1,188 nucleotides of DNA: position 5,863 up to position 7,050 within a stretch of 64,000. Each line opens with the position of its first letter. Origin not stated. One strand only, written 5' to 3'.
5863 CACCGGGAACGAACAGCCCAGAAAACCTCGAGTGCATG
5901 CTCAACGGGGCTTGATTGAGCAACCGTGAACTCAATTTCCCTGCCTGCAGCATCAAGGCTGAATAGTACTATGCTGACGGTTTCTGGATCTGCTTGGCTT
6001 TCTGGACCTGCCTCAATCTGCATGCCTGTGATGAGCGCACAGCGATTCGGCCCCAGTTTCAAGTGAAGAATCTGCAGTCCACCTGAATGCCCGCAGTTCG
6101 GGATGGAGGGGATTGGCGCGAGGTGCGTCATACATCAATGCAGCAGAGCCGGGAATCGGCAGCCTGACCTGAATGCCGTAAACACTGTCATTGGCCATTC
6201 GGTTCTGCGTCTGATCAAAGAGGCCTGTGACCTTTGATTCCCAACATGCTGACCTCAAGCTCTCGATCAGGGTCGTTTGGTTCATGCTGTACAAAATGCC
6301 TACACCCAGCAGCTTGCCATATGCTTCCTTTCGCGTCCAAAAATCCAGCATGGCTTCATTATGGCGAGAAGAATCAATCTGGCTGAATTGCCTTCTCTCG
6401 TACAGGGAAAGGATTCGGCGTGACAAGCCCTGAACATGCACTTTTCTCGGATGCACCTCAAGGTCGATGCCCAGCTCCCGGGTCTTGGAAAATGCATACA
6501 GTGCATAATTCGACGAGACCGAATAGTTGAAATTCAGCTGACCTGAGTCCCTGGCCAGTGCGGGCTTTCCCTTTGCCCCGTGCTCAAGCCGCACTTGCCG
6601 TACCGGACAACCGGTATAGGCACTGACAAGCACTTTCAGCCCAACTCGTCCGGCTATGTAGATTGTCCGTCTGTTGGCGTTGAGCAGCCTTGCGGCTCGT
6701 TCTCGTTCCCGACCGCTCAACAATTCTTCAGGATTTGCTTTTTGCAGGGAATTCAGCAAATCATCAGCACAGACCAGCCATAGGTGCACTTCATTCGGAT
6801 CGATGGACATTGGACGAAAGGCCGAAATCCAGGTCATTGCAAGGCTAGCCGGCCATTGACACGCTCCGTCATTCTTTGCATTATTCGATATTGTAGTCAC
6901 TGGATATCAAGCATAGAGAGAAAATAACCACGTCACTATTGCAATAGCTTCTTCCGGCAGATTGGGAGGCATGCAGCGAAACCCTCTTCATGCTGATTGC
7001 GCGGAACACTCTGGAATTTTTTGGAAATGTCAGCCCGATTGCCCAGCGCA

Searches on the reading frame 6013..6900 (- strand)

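Call 13: search_protein_families(library=pfam, proteins=[window:6013-6900:-], max_evalue=0.0001)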
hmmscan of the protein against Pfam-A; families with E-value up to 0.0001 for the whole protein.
window:6013-6900:- (295 aa): 2 families
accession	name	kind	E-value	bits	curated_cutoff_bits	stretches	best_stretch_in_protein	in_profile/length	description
PF01648.25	ACPS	-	7.1e-12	45.8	25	1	143-215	2-80/111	4'-phosphopantetheinyl transferase superfamily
PF22624.1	AASDHPPT_N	-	6.7e-07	29.9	27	1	60-136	16-96/100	4'-phosphopantetheinyl transferase, N-terminal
